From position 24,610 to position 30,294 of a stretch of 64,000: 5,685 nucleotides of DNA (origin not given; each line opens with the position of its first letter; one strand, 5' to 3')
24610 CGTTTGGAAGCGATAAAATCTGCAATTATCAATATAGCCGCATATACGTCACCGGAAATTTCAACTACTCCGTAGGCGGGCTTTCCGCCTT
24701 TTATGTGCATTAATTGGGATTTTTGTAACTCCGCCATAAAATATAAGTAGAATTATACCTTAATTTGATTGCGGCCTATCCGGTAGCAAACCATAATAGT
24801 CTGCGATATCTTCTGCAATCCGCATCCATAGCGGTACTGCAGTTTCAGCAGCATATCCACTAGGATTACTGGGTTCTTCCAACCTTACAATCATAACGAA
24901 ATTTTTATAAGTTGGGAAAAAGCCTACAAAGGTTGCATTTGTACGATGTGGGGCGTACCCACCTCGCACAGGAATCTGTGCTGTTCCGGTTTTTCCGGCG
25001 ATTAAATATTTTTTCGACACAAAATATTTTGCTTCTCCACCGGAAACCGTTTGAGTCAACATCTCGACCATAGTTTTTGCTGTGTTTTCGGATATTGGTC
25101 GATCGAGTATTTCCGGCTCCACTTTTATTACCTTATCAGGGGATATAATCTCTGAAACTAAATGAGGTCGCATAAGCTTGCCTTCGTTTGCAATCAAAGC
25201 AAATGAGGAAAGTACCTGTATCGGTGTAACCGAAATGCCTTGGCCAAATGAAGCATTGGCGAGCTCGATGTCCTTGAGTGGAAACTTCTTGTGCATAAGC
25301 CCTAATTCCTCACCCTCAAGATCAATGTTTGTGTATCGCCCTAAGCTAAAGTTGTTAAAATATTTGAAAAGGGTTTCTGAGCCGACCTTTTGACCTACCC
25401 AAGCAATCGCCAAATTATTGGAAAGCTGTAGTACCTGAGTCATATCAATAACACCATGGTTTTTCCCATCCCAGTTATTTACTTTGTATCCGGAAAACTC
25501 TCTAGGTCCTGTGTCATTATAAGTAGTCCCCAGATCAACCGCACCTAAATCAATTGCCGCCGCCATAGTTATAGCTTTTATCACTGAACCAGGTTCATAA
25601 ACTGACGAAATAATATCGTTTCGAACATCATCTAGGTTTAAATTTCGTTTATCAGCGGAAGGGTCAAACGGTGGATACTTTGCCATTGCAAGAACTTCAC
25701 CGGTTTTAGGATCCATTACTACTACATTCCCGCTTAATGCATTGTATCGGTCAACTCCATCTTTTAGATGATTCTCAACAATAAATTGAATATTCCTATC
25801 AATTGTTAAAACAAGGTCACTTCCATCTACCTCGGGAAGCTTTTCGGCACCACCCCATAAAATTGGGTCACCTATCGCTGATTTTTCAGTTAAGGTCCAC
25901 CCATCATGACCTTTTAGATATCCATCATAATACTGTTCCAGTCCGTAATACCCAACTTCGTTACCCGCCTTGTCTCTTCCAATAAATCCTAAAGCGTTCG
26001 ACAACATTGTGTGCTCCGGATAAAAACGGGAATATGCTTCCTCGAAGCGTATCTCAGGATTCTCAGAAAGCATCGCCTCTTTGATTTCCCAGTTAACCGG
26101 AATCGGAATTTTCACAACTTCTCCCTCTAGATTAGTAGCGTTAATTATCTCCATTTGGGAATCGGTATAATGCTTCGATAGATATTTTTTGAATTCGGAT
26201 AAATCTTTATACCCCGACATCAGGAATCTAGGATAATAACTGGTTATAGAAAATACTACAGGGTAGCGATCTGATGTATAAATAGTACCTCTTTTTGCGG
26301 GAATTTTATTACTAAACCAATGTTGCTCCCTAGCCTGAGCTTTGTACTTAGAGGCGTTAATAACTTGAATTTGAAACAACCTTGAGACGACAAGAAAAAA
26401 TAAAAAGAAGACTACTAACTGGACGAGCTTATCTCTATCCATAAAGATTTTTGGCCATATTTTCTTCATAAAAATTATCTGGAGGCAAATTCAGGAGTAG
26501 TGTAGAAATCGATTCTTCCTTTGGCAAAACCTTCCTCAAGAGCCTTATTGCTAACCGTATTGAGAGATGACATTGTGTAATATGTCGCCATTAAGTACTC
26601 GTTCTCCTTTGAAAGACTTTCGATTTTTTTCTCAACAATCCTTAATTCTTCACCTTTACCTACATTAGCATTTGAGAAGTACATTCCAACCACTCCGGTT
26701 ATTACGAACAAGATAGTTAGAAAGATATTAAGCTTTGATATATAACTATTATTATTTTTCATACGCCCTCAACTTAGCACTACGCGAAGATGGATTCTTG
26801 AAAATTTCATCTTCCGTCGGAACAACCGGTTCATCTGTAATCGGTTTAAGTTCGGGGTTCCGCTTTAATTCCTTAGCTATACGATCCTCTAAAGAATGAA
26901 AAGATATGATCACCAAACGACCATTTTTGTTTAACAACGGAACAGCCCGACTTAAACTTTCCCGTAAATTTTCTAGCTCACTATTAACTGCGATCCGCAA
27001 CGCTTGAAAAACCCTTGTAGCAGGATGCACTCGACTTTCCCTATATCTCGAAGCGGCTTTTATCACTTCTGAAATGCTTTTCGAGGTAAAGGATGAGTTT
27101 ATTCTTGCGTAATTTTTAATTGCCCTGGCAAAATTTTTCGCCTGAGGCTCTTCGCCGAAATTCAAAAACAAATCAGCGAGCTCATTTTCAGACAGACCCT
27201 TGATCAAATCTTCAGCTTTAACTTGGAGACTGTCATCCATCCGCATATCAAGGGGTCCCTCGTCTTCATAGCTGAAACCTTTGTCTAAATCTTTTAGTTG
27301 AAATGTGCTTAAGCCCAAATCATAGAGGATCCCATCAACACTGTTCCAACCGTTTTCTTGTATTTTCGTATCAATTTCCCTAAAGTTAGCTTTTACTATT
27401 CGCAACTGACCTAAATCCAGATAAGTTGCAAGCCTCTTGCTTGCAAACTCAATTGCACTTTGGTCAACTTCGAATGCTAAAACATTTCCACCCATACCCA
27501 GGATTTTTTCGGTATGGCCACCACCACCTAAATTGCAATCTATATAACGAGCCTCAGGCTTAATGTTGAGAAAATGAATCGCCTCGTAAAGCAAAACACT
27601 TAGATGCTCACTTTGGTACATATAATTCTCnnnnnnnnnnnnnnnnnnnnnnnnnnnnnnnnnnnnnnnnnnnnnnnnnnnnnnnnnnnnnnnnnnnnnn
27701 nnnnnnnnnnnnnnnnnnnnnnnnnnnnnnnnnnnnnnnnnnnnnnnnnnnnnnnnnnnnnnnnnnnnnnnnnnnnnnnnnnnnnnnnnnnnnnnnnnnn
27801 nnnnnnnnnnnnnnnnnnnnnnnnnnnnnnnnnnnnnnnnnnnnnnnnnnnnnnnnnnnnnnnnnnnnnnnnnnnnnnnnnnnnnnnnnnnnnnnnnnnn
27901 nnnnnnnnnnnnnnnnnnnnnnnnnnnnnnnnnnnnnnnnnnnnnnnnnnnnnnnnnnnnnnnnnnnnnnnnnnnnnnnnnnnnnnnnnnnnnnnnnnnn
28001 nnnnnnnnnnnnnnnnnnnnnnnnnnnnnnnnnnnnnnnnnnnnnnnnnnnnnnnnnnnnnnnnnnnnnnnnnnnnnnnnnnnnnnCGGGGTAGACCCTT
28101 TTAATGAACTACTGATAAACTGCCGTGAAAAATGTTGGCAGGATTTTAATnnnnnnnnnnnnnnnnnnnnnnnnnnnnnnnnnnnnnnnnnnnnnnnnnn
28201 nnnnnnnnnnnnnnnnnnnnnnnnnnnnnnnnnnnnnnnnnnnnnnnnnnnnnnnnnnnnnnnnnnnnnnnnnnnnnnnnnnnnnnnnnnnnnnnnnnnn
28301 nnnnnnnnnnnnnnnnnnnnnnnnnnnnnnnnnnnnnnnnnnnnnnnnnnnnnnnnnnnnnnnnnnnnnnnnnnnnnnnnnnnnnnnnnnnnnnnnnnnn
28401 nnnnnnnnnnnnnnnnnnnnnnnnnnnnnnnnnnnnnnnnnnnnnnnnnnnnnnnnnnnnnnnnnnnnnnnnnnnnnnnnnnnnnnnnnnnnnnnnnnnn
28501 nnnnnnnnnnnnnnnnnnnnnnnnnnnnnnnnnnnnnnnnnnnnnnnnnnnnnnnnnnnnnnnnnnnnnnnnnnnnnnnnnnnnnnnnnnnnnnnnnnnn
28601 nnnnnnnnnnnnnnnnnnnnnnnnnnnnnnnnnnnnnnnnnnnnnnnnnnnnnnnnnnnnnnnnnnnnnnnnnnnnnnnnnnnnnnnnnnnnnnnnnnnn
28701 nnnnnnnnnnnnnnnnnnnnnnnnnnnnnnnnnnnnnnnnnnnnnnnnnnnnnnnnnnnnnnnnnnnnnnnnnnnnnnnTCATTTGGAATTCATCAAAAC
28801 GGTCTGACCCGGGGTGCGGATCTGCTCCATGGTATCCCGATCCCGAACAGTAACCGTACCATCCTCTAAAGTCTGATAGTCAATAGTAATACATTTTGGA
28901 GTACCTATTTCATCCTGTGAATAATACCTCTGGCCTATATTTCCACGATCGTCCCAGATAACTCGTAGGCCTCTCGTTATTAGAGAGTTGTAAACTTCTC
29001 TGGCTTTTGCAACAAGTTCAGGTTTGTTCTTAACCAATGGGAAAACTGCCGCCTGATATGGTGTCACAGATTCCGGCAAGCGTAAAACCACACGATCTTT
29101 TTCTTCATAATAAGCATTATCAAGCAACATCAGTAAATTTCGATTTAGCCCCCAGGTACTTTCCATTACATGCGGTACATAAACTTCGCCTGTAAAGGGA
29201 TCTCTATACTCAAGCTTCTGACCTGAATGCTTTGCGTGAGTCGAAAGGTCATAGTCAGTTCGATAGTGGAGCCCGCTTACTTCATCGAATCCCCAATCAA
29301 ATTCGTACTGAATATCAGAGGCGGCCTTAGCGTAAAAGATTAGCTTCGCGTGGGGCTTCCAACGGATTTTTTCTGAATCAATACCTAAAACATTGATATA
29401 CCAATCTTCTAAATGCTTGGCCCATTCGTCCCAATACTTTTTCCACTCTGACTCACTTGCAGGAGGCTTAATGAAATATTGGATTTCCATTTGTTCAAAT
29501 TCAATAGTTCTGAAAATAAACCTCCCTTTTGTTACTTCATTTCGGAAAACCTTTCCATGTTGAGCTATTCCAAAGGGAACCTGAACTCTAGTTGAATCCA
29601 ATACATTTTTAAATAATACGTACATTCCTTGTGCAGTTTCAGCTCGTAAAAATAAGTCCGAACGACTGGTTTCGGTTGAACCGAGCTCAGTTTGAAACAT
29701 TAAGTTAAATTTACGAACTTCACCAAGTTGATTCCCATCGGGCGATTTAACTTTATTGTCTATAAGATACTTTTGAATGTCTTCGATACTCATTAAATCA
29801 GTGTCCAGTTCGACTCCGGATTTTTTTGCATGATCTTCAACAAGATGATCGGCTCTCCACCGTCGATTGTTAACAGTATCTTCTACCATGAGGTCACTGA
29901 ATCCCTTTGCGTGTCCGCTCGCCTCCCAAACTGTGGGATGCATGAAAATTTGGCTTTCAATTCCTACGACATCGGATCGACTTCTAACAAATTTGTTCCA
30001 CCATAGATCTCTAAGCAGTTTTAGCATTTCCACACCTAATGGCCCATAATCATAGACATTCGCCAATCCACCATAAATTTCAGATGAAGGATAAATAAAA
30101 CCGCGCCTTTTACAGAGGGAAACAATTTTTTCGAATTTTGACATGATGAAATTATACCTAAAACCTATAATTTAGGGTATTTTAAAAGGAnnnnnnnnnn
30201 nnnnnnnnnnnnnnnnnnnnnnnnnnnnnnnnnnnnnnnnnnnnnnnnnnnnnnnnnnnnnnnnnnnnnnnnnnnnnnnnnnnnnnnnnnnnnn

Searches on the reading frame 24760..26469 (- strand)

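Call 25: search_protein_families(library=pfam, proteins=[window:24760-26469:-], max_evalue=0.001)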
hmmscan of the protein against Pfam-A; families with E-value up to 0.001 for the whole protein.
window:24760-26469:- (569 aa): 2 families
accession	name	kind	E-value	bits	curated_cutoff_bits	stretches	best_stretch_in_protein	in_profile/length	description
PF00905.27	Transpeptidase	-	3.4e-65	220.6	22.1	1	248-541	2-291/299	Penicillin binding protein transpeptidase domain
PF03717.20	PBP_dimer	-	1.2e-11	45.8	24.4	1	55-202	1-175/180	Penicillin-binding Protein dimerisation domain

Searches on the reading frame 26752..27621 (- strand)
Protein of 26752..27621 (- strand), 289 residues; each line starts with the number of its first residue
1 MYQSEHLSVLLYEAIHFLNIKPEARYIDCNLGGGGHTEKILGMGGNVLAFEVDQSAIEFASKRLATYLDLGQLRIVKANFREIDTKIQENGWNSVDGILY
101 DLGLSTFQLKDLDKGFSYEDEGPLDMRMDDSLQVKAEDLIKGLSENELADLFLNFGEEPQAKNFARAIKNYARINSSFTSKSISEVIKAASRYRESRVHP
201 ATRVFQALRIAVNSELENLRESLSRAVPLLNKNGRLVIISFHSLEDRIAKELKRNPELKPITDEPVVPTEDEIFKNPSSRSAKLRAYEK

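Call 63: search_protein_families(library=pfam, proteins=[window:26752-27621:-], max_evalue=0.0001)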
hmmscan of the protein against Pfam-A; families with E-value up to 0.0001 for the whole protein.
window:26752-27621:- (289 aa): 1 family
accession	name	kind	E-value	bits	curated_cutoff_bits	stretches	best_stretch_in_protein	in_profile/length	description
PF01795.25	Methyltransf_5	-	1.3e-88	297.9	27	1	4-289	2-308/309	MraW methylase family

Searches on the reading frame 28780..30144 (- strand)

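Call 25: search_protein_families(library=pfam, proteins=[window:28780-30144:-], max_evalue=0.001)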
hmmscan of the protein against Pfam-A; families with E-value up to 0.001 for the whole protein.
window:28780-30144:- (454 aa): 2 families
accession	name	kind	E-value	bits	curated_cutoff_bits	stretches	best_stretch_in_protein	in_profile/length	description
PF03129.25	HGTP_anticodon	-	3.6e-19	69.2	21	1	364-444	1-82/94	Anticodon binding domain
PF00587.30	tRNA-synt_2b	-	1.1e-09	39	29.3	1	161-286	8-122/179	tRNA synthetase class II core domain (G, H, P, S and T)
